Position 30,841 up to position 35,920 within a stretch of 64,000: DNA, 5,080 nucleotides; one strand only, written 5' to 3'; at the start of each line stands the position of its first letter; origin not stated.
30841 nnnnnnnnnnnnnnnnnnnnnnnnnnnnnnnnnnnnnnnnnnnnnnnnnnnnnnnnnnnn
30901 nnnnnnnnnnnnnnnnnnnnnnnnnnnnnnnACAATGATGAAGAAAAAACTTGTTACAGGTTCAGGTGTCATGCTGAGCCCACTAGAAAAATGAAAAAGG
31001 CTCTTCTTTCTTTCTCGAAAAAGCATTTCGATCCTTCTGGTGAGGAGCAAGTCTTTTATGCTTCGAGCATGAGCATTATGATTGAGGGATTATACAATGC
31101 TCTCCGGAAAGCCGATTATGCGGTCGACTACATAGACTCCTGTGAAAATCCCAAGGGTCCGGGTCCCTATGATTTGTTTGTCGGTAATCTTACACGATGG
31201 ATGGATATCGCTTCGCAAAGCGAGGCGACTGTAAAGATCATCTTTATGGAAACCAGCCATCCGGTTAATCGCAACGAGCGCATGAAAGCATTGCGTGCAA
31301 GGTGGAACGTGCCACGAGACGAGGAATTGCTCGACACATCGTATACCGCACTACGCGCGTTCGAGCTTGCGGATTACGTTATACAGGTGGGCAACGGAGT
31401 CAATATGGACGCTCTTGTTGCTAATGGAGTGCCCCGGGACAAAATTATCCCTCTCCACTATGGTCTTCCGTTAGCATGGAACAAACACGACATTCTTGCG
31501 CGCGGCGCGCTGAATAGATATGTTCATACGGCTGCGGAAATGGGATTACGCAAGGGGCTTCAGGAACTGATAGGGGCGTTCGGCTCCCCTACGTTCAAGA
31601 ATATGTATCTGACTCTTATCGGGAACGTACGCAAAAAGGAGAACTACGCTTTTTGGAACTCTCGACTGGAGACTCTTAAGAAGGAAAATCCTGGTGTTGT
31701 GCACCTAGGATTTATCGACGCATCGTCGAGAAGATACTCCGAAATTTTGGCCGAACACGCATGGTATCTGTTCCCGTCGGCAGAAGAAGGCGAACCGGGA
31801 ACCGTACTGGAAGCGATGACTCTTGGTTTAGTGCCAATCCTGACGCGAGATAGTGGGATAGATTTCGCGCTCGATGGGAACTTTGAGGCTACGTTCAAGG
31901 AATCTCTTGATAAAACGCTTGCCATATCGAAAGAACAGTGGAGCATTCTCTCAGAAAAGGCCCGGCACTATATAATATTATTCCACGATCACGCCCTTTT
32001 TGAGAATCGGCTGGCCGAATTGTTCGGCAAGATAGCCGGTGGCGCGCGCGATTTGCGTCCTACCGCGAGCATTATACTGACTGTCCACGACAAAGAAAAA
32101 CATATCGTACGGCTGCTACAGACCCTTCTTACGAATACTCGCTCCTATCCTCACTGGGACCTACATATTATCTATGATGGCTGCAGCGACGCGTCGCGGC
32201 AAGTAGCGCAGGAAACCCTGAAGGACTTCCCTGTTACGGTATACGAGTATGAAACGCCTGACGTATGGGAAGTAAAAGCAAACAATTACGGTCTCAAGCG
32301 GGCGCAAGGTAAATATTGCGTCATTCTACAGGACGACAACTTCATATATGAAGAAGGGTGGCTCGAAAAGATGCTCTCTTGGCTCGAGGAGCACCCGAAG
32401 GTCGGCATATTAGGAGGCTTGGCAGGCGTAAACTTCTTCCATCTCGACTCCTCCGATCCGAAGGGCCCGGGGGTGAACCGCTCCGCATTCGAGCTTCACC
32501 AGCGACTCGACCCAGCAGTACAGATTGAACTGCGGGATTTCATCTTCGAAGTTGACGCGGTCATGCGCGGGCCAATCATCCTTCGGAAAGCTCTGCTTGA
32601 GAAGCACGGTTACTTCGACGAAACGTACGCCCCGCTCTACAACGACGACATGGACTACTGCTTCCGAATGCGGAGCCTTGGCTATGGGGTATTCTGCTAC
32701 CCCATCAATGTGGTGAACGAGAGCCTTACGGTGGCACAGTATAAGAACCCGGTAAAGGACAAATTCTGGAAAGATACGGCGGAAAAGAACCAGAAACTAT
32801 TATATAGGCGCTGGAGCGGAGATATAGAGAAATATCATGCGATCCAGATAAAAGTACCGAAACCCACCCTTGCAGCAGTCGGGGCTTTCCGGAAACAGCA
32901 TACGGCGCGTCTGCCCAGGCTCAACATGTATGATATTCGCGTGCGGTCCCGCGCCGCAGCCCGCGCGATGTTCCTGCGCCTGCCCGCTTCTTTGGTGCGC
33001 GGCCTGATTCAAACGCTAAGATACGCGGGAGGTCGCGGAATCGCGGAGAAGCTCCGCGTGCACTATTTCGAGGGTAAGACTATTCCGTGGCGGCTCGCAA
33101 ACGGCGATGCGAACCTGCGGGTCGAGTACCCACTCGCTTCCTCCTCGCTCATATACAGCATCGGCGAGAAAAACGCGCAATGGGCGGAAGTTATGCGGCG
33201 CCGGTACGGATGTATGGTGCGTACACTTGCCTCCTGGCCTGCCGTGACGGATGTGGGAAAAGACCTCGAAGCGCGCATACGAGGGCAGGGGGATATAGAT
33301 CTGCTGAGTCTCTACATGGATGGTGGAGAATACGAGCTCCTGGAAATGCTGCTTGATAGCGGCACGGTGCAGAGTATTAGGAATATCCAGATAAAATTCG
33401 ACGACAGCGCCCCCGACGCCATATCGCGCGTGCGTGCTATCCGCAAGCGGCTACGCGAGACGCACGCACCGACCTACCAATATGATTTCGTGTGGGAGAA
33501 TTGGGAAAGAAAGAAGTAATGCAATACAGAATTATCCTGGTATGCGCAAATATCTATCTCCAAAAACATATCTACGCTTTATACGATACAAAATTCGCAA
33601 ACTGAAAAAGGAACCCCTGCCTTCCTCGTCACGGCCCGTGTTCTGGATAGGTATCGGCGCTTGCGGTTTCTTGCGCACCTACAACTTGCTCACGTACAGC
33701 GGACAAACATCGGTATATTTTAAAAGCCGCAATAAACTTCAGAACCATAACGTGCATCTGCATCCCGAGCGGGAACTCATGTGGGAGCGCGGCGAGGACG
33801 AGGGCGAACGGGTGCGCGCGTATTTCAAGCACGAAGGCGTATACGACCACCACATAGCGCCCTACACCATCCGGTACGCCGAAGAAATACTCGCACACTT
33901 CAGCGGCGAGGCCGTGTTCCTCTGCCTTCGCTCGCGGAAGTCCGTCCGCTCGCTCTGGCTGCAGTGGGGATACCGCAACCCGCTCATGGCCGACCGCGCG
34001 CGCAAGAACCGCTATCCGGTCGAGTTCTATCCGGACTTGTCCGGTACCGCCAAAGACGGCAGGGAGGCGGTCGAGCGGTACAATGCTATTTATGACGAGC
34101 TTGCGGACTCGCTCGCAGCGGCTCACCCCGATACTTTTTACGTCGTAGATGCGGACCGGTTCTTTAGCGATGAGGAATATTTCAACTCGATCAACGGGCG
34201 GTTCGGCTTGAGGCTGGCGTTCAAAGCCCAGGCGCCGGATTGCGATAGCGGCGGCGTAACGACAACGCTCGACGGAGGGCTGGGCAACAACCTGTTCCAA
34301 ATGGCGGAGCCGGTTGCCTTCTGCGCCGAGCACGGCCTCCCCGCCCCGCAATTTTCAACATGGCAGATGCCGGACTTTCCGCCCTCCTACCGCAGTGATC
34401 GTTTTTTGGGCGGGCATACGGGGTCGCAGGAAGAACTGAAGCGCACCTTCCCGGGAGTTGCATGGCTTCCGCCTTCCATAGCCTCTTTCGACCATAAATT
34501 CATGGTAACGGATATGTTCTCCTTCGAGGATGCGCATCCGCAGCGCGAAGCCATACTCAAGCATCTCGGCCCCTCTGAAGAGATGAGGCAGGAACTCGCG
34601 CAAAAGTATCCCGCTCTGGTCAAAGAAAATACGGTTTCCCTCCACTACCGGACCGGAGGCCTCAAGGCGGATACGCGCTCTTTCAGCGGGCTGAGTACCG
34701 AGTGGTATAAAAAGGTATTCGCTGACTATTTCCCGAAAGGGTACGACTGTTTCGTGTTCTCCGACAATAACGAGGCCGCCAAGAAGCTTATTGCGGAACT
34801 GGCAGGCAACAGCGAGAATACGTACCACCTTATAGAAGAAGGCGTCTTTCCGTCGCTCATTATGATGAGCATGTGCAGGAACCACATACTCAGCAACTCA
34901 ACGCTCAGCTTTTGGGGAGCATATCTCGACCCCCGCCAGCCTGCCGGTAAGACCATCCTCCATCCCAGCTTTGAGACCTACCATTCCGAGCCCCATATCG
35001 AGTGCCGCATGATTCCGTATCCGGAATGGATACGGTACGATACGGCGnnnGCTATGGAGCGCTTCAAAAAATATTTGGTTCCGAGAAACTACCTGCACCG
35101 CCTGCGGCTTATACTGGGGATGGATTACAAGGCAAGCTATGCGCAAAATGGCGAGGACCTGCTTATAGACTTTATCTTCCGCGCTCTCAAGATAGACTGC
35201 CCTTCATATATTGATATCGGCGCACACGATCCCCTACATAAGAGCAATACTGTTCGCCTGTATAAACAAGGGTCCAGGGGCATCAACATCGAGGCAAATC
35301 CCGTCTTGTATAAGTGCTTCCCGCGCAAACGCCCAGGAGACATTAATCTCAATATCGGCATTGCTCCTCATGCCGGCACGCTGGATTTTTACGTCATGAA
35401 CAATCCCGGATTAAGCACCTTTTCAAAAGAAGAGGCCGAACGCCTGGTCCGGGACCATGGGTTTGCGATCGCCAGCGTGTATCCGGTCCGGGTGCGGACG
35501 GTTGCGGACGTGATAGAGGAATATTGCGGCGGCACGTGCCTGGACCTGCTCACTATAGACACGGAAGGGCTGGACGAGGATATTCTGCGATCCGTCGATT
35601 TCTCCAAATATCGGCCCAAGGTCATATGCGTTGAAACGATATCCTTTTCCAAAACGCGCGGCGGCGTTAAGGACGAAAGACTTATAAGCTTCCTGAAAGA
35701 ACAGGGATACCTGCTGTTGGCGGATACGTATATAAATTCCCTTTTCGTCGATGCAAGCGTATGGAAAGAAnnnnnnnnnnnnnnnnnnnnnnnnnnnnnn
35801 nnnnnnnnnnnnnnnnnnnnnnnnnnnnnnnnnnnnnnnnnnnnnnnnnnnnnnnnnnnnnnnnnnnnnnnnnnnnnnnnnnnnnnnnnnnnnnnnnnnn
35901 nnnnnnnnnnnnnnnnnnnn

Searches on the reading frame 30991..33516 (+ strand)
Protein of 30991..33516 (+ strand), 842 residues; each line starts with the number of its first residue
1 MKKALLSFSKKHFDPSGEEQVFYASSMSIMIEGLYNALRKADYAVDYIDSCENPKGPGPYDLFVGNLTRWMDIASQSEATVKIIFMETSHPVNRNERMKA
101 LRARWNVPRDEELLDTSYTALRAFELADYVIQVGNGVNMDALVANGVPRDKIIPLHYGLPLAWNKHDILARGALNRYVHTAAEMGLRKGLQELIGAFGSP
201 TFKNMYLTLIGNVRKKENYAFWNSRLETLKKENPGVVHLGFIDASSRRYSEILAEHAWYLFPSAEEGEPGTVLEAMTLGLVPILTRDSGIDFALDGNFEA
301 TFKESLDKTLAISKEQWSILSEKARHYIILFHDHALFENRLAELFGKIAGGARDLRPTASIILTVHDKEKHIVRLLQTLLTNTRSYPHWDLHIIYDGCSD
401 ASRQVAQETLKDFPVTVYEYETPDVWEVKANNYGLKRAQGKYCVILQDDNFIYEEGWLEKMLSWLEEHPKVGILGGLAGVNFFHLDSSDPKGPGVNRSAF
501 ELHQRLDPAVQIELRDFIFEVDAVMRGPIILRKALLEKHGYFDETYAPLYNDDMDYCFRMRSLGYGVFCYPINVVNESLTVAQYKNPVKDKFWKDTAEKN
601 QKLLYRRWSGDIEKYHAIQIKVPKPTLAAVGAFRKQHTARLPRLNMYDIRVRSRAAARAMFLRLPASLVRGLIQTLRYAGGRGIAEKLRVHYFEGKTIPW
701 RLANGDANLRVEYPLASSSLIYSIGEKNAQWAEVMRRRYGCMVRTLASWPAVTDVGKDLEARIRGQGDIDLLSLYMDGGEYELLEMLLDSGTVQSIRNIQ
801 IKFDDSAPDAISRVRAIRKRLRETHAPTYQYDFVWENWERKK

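Call 11: search_protein_families(library=pfam, proteins=[window:30991-33516:+], max_evalue=0.001)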
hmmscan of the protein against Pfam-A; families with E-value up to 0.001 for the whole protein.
window:30991-33516:+ (842 aa): 5 families
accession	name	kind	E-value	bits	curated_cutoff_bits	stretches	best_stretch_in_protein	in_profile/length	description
PF00535.33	Glycos_transf_2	-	3.5e-15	56.8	23.3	1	360-479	1-117/168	Glycosyl transferase family 2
PF13641.12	Glyco_tranf_2_3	-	2.8e-07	31.2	27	1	366-577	10-211/230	Glycosyltransferase like family 2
PF13692.12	Glyco_trans_1_4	-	3.3e-07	31.1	27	1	187-291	14-112/142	Glycosyl transferases group 1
PF00534.26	Glycos_transf_1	-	3e-06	27.3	26.4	1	180-290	20-127/172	Glycosyl transferases group 1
PF13712.12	Glyco_tranf_2_5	-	6.1e-06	26.5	27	1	429-481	43-94/210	Glycosyltransferase like family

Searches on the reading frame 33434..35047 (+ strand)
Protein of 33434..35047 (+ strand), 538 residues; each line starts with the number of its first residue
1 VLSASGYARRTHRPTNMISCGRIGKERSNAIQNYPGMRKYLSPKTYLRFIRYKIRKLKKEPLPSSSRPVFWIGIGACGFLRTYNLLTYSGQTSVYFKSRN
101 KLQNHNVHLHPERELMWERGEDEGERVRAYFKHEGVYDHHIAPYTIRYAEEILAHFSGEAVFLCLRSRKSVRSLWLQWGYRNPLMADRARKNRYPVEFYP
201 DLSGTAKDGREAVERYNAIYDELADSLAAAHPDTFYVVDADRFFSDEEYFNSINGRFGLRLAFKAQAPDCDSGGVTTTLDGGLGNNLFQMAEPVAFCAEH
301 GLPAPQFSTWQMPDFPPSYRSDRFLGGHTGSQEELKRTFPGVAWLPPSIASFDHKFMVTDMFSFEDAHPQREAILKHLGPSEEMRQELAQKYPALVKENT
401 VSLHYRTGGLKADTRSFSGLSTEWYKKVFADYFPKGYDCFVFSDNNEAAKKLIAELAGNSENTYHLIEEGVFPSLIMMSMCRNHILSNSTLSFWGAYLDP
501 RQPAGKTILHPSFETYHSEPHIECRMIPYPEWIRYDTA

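Call 11: search_protein_families(library=pfam, proteins=[window:33434-35047:+], max_evalue=0.001)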
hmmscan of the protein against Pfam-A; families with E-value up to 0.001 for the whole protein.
window:33434-35047:+ (538 aa): 1 family
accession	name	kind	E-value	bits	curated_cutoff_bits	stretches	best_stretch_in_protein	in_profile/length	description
PF01531.22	Glyco_transf_11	-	4.6e-07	29.8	23.9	1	439-532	209-294/298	Glycosyl transferase family 11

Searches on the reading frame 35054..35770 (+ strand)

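Call 11: search_protein_families(library=pfam, proteins=[window:35054-35770:+], max_evalue=0.001)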
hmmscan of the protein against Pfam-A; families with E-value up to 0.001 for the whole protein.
window:35054-35770:+ (239 aa): 1 family
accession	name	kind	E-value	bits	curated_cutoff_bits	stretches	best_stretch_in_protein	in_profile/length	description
PF05050.19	Methyltransf_21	-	4.2e-22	79.5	22.7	1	54-220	1-172/173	Methyltransferase FkbM domain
